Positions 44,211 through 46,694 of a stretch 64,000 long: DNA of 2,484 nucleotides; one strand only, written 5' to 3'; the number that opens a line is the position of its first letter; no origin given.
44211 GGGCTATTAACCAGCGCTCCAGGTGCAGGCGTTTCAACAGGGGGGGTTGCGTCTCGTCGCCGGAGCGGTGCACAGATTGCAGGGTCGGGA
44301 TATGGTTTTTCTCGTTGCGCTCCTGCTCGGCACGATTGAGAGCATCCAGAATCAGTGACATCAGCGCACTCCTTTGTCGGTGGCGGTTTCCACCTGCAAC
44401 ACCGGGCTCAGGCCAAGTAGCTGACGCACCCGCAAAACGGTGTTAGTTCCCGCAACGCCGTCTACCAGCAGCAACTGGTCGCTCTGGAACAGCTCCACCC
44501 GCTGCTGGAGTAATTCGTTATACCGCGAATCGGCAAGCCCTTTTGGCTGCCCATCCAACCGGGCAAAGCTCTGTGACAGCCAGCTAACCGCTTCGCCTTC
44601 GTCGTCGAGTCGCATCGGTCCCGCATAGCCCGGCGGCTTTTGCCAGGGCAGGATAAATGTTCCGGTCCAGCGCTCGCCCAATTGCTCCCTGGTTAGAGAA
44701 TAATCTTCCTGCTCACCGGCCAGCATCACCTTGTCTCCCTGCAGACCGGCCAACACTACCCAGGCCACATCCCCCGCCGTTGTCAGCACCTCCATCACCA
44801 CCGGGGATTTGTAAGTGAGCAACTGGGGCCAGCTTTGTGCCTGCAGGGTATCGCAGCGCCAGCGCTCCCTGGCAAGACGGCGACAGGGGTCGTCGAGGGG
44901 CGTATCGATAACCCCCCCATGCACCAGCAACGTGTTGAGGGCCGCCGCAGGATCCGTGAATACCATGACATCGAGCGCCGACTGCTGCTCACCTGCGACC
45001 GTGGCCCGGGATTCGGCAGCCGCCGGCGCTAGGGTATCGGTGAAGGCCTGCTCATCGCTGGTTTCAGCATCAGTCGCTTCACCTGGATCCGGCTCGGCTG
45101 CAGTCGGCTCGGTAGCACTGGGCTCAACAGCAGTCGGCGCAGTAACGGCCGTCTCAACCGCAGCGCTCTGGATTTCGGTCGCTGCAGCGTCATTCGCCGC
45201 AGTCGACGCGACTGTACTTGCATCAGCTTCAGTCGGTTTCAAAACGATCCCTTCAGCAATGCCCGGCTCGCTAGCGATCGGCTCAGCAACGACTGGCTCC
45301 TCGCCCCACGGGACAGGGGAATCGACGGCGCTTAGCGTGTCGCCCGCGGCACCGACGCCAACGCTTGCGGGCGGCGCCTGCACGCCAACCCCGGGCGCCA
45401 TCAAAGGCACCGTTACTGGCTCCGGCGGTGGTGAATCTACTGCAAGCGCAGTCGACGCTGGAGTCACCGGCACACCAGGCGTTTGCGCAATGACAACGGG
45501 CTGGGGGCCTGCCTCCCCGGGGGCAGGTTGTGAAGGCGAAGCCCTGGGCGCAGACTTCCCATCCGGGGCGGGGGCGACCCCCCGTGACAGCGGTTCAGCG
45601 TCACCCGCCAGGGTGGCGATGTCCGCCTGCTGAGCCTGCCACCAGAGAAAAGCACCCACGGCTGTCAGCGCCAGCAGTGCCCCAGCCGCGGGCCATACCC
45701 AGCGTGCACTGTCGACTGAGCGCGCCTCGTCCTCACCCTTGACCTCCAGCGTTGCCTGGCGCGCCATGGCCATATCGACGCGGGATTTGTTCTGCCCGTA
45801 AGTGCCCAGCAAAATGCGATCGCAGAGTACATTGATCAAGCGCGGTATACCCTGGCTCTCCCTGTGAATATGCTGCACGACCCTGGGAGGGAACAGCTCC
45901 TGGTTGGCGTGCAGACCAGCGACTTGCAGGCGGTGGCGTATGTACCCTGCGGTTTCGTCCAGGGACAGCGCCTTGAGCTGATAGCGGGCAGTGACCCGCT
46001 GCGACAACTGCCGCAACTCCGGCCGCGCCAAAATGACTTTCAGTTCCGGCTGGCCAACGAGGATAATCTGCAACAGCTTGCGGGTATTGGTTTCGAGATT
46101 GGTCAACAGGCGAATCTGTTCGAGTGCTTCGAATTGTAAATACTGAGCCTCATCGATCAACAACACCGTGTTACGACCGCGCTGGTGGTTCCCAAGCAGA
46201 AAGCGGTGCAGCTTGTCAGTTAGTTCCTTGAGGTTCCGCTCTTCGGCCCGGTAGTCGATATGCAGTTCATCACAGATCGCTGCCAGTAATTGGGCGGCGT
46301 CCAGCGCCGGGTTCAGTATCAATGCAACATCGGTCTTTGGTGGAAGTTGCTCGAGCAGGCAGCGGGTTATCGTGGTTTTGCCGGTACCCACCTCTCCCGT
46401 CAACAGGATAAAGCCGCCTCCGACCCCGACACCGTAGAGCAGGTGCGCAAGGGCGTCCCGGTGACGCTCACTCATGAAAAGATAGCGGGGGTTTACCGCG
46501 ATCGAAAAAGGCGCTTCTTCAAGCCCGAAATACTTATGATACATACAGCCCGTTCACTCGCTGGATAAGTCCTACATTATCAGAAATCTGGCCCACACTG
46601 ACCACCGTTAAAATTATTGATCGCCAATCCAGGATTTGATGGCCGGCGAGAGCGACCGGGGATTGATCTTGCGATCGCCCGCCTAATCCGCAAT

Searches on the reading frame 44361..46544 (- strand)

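Call 43: search_protein_families(library=pfam, proteins=[window:44361-46544:-], max_evalue=0.00001)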
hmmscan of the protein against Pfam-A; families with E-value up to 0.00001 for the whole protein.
window:44361-46544:- (727 aa): 2 families
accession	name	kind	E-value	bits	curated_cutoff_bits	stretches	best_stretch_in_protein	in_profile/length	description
PF13401.12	AAA_22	-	4.2e-26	92.2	27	1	43-170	5-128/130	AAA domain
PF13191.12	AAA_16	-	9e-15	56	32.6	1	22-157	2-164/167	AAA ATPase domain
